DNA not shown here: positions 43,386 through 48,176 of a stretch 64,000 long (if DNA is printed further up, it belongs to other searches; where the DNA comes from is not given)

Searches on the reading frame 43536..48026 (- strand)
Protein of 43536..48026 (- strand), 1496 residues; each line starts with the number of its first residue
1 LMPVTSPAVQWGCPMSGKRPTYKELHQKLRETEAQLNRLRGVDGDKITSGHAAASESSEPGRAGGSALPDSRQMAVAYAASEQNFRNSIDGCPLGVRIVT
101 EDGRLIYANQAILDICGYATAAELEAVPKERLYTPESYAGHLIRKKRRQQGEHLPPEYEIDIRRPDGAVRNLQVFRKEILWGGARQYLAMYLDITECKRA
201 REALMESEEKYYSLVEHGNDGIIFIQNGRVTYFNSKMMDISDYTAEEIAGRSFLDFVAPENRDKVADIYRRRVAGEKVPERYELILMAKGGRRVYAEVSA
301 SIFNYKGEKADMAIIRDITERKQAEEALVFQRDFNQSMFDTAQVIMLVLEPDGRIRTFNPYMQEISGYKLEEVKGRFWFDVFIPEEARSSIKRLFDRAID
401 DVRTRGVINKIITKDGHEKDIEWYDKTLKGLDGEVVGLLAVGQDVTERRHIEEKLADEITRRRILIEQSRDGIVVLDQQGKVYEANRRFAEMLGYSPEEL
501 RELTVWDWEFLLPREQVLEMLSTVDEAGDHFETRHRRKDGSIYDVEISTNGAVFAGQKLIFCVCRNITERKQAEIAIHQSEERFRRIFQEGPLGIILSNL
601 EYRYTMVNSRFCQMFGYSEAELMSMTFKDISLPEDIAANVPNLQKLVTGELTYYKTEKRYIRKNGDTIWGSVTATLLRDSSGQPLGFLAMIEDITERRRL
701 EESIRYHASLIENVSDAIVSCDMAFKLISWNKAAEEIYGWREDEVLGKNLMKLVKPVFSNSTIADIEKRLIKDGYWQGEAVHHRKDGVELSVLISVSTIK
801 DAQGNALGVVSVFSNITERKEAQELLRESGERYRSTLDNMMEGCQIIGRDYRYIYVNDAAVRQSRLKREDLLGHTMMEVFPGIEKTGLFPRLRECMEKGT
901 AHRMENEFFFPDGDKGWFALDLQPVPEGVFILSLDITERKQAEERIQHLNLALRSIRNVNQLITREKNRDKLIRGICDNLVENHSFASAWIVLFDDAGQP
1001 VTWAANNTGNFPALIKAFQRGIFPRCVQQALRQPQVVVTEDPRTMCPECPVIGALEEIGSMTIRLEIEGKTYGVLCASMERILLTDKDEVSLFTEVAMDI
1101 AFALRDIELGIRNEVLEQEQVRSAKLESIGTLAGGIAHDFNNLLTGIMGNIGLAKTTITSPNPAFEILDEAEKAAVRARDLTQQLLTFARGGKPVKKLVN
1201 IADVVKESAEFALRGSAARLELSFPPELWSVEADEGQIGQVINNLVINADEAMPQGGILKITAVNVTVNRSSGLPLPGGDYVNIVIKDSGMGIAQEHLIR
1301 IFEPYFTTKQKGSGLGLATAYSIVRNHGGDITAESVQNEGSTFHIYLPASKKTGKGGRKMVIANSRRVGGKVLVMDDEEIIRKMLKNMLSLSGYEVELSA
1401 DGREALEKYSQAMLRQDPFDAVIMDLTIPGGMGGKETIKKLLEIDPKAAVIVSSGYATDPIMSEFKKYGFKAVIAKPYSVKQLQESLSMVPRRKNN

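Call 11: search_protein_families(library=pfam, proteins=[window:43536-48026:-], max_evalue=0.01)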
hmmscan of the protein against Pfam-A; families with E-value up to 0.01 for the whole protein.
window:43536-48026:- (1496 aa): 14 families
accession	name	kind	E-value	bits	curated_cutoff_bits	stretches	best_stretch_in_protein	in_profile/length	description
PF08448.16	PAS_4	-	1.9e-82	273.2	23.1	6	837-941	1-110/110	PAS fold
PF13426.13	PAS_9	-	4.7e-80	264.9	27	6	716-818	2-103/103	PAS domain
PF00989.32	PAS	-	7.1e-69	229.4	22.6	7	210-314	2-109/113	PAS fold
PF13188.13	PAS_8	-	4.2e-49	163.3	21.8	5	582-625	1-41/65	PAS domain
PF08447.18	PAS_3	-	2.8e-48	162.5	25.6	5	606-688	3-86/89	PAS fold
PF02518.31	HATPase_c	-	4.1e-22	79.1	26.4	1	1234-1350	2-110/111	Histidine kinase-, DNA gyrase B-, and HSP90-like ATPase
PF12860.13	PAS_7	-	2.6e-21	76.4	27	1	467-500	2-35/115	PAS fold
PF00072.30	Response_reg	-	1.1e-18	67.9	30.2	1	1372-1487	1-110/111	Response regulator receiver domain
PF24820.1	Diguanyl_cycl_sensor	-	2.4e-09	37.6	28.1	0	465-548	1-92/109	Diguanylate cyclase-like sensor domain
PF13185.12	GAF_2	-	3.8e-09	37.3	28.6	1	967-1104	2-135/136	GAF domain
PF00512.31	HisKA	-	4.1e-08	33.6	26.9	1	1130-1191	3-63/66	His Kinase A (phospho-acceptor) domain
PF13596.12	PAS_10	-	1.3e-06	29.4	22.1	0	712-817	6-106/106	PAS domain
PF01590.32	GAF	-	0.0013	19.7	22.4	0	973-1104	6-133/133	GAF domain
PF07216.17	LcrG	-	0.0035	17.7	24.1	0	430-464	34-68/91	LcrG protein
